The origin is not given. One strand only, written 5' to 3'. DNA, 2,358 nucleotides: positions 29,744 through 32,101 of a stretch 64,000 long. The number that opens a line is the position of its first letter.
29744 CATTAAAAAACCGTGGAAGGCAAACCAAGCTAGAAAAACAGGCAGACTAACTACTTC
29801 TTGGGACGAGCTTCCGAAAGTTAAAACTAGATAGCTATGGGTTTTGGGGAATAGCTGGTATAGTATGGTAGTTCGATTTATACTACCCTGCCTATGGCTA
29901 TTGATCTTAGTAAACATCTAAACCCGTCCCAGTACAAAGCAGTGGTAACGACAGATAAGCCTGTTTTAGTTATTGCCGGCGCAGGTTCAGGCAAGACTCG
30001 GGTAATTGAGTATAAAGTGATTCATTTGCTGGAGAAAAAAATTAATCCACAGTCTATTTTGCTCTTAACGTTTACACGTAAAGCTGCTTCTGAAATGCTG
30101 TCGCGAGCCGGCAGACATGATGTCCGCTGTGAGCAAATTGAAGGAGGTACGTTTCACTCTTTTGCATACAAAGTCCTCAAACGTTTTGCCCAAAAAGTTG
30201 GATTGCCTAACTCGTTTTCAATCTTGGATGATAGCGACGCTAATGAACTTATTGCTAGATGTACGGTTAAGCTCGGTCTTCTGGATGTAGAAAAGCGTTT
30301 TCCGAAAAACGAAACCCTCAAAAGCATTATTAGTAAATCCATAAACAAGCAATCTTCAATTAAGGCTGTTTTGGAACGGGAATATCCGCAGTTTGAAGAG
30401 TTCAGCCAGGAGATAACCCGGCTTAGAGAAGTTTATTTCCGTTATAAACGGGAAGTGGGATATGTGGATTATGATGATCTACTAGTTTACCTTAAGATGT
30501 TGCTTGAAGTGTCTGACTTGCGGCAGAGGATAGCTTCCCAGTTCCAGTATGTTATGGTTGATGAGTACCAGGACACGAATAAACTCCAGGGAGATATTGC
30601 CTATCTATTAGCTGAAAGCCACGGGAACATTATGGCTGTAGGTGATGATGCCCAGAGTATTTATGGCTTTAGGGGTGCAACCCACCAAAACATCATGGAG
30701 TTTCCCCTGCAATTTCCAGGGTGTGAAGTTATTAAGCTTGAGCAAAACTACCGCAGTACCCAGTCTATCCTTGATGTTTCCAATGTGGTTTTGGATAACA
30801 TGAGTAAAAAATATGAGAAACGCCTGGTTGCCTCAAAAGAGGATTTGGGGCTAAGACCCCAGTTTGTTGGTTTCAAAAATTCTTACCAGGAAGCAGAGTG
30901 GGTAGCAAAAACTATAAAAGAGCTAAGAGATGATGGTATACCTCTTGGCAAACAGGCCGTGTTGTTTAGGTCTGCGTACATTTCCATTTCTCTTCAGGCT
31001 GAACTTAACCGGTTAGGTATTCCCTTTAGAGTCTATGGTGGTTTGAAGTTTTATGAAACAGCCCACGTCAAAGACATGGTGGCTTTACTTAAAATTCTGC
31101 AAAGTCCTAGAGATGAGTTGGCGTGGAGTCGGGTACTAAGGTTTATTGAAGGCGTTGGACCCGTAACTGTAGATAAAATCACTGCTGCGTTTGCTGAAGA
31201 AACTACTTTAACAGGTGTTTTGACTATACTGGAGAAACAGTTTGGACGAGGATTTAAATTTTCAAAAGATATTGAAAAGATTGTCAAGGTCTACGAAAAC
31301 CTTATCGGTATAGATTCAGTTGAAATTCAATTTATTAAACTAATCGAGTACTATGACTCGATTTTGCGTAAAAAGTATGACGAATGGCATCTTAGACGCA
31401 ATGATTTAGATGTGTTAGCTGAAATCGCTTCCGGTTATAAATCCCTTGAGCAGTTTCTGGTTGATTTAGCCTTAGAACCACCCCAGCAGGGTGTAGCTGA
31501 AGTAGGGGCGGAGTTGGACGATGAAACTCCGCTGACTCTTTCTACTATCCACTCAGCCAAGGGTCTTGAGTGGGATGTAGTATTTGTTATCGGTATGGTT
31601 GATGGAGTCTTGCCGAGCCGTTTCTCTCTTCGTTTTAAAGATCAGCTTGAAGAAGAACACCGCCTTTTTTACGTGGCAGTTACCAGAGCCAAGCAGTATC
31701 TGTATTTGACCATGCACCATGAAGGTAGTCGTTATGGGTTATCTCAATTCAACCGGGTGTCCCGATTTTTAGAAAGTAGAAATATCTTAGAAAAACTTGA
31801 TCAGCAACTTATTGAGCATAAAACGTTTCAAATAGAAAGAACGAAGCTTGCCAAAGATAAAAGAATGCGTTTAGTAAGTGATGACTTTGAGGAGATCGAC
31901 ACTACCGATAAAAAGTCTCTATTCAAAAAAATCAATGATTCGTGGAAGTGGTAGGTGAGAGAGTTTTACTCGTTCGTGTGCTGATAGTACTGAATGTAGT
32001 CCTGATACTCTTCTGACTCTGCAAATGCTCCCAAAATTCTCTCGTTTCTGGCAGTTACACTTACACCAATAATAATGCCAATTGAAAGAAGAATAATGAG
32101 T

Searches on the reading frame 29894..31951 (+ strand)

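Call 61: search_protein_families(library=pfam, proteins=[window:29894-31951:+], max_evalue=0.00001)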
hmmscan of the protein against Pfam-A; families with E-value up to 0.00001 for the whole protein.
window:29894-31951:+ (686 aa): 5 families
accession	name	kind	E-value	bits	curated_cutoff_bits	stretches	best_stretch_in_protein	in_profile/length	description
PF00580.27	UvrD-helicase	-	6.5e-72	242.9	23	1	9-274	1-270/271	UvrD/REP helicase N-terminal domain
PF13361.12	UvrD_C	-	4.3e-63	214.3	25.6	1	280-609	1-349/350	UvrD-like helicase C-terminal domain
PF13245.12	AAA_19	-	9.6e-23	81.3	25.1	1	14-260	2-134/134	AAA domain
PF13538.12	UvrD_C_2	-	9.1e-12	45.1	27.4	1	548-606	3-52/52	UvrD-like helicase C-terminal domain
PF13604.12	AAA_30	-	9.5e-06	25.9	27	0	9-73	2-67/191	AAA domain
